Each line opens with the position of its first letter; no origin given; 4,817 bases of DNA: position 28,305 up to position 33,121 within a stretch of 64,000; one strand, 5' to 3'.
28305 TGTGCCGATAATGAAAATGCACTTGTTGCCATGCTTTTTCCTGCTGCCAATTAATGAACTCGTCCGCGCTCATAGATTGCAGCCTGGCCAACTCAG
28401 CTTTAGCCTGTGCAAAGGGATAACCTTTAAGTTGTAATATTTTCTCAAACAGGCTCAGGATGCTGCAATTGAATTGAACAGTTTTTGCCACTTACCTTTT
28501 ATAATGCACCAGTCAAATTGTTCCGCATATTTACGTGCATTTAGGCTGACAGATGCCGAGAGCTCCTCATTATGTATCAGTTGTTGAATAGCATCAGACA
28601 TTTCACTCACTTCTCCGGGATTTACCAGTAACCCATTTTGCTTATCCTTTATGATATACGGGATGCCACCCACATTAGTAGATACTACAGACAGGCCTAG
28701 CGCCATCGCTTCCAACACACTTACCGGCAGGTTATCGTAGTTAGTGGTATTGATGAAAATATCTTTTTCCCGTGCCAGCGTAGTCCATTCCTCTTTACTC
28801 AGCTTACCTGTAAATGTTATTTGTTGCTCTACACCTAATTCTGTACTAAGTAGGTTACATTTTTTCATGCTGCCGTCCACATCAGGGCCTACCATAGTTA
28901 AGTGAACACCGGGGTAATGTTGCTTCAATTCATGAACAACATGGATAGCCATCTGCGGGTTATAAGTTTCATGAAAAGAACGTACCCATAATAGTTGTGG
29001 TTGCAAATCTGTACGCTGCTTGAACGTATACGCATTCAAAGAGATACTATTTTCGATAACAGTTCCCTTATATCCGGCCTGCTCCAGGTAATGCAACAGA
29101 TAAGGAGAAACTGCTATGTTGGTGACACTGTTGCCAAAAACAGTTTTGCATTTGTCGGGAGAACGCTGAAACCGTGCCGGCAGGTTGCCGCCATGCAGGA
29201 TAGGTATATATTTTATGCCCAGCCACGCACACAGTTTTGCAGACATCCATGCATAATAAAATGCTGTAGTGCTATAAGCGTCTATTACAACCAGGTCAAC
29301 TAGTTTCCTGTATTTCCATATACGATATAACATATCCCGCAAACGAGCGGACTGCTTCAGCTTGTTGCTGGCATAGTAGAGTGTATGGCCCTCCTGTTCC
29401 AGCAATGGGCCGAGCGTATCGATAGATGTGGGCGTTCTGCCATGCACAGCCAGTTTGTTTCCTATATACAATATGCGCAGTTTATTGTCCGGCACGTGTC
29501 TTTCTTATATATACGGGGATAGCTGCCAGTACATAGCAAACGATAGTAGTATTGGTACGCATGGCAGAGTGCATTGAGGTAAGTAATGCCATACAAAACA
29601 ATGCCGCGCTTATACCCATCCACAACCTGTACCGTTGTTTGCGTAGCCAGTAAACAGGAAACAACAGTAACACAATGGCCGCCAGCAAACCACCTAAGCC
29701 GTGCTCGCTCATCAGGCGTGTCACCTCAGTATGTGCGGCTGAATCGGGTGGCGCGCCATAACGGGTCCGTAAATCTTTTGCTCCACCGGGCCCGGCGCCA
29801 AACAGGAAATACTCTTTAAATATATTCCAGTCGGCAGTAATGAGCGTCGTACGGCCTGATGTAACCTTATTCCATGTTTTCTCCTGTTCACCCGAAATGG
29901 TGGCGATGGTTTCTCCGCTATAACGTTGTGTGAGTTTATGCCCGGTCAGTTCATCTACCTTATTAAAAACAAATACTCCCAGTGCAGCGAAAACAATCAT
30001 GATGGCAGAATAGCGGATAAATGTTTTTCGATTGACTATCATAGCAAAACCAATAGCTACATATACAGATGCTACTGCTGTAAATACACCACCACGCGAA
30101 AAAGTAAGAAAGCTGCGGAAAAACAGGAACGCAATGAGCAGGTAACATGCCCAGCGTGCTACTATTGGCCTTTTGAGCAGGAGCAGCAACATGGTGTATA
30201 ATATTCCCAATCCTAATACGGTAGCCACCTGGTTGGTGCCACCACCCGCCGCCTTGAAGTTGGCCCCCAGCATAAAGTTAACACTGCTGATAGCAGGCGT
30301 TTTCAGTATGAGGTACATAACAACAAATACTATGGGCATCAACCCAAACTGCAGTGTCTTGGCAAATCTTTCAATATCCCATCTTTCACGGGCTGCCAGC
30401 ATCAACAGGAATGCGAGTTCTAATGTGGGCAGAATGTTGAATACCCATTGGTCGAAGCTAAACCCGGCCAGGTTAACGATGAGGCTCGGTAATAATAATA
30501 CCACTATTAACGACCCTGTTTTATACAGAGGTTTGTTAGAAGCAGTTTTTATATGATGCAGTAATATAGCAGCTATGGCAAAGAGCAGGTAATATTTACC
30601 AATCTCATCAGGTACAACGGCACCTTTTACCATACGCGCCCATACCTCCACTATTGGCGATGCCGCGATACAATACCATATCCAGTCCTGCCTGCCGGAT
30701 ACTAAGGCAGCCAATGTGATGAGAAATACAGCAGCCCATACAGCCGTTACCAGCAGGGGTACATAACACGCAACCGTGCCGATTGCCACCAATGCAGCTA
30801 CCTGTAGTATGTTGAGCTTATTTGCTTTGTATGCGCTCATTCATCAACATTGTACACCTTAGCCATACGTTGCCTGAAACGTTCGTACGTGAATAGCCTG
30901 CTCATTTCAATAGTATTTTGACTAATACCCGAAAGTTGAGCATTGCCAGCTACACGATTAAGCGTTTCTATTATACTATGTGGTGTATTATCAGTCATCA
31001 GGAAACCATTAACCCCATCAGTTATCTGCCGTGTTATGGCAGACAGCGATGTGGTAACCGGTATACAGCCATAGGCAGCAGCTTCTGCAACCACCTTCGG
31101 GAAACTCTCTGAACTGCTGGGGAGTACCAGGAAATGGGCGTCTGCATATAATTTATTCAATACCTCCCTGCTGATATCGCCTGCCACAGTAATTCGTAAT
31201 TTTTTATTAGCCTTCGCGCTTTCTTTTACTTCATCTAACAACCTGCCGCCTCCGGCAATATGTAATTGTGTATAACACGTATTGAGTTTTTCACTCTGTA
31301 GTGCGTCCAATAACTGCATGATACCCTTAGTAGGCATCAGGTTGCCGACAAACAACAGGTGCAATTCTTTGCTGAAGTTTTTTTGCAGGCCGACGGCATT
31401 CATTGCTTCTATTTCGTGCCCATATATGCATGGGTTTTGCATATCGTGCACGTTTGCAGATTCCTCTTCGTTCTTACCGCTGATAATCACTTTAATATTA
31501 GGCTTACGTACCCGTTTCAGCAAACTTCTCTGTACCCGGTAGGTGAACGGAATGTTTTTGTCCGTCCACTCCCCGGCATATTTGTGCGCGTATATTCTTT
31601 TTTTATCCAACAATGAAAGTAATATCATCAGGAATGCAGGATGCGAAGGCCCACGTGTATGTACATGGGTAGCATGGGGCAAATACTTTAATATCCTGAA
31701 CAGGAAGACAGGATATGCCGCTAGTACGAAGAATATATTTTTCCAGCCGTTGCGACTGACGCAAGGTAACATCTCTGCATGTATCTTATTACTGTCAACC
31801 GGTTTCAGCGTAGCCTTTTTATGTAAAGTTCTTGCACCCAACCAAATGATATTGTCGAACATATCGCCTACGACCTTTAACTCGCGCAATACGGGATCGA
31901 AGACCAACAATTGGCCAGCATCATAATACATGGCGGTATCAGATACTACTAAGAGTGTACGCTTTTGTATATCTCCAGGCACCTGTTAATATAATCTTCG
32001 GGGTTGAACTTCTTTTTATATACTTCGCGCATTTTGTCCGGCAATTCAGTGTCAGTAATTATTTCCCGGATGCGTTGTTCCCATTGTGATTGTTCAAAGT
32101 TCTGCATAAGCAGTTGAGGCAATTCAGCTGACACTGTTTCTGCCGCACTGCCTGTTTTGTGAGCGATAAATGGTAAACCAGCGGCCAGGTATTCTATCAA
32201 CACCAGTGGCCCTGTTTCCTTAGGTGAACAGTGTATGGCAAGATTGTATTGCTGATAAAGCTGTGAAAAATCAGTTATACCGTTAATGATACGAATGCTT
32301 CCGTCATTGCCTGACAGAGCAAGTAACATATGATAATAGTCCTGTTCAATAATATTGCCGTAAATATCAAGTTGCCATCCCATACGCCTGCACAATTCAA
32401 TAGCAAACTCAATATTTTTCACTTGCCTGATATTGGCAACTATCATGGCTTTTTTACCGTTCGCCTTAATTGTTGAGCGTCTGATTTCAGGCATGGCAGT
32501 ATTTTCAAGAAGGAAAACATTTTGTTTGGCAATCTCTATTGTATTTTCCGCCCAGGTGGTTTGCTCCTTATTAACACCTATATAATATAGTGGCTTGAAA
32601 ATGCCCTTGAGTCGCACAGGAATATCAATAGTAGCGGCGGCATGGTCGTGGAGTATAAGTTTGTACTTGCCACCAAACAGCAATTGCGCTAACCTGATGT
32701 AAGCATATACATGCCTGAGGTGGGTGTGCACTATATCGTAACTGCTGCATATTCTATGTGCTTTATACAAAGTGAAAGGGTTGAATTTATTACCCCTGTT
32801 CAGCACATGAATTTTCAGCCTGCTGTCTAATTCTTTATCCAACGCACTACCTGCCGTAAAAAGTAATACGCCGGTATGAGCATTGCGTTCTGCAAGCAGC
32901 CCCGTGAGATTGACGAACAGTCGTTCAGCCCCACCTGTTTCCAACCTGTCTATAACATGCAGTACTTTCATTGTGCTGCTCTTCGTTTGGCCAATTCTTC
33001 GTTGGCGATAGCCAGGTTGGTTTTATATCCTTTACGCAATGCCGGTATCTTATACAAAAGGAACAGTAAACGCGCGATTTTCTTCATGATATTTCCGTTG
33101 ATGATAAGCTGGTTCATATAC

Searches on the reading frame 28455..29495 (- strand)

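Call 11: search_protein_families(library=pfam, proteins=[window:28455-29495:-], max_evalue=0.001)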
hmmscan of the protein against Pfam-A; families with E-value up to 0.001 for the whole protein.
window:28455-29495:- (346 aa): 3 families
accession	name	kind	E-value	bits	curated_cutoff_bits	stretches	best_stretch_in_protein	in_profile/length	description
PF00534.26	Glycos_transf_1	-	6.5e-31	107.6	26.4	1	165-322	15-171/172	Glycosyl transferases group 1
PF13692.12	Glyco_trans_1_4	-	1.9e-26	93.5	27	1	166-309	2-142/142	Glycosyl transferases group 1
PF13524.12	Glyco_trans_1_2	-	3e-05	24.4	25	1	187-322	6-127/144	Glycosyl transferase-like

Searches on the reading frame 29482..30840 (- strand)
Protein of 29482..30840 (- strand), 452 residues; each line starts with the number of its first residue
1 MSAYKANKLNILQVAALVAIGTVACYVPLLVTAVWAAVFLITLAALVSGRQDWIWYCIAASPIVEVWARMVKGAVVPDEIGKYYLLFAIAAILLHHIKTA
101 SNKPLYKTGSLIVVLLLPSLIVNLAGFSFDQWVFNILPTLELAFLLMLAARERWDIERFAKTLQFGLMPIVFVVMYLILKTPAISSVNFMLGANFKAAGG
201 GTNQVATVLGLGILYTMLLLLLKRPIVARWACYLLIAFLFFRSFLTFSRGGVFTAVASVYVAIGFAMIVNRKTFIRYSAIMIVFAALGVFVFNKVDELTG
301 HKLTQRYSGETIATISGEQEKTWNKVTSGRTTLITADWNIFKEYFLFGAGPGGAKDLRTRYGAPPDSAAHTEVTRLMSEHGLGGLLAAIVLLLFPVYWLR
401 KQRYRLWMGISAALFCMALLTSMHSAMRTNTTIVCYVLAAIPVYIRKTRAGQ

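Call 11: search_protein_families(library=pfam, proteins=[window:29482-30840:-], max_evalue=0.001)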
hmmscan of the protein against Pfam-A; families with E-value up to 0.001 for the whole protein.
window:29482-30840:- (452 aa): 1 family
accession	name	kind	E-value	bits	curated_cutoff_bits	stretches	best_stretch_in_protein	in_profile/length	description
PF04932.20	Wzy_C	-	4.7e-08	33.4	31.7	1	235-387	2-147/149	O-Antigen ligase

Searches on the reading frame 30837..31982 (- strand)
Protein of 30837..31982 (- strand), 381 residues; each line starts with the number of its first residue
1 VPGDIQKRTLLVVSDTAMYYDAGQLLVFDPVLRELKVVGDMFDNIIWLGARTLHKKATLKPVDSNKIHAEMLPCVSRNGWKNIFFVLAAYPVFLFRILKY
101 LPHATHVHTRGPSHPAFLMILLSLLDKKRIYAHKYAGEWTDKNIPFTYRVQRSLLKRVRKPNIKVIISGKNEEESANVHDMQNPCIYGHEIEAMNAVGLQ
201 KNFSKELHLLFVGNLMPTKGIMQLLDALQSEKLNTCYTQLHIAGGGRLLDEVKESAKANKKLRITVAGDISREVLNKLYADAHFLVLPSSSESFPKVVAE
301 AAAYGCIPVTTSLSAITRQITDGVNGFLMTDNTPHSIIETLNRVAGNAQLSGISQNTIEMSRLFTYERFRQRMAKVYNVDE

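Call 11: search_protein_families(library=pfam, proteins=[window:30837-31982:-], max_evalue=0.001)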
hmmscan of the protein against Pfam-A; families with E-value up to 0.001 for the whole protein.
window:30837-31982:- (381 aa): 2 families
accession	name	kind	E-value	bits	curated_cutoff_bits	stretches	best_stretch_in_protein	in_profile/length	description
PF00534.26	Glycos_transf_1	-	9.4e-26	90.8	26.4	1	204-345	13-156/172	Glycosyl transferases group 1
PF13692.12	Glyco_trans_1_4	-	1.7e-23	83.9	27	1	208-345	3-140/142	Glycosyl transferases group 1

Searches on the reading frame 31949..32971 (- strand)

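Call 11: search_protein_families(library=pfam, proteins=[window:31949-32971:-], max_evalue=0.001)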
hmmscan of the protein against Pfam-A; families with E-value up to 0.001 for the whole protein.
window:31949-32971:- (340 aa): 3 families
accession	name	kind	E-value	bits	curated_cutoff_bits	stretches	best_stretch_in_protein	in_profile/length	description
PF00534.26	Glycos_transf_1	-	1.4e-19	70.7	26.4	1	164-318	7-169/172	Glycosyl transferases group 1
PF13692.12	Glyco_trans_1_4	-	7.5e-12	46.2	27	1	175-307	4-142/142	Glycosyl transferases group 1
PF13439.12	Glyco_transf_4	-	8.7e-07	29.6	28.5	1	13-114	2-108/170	Glycosyltransferase Family 4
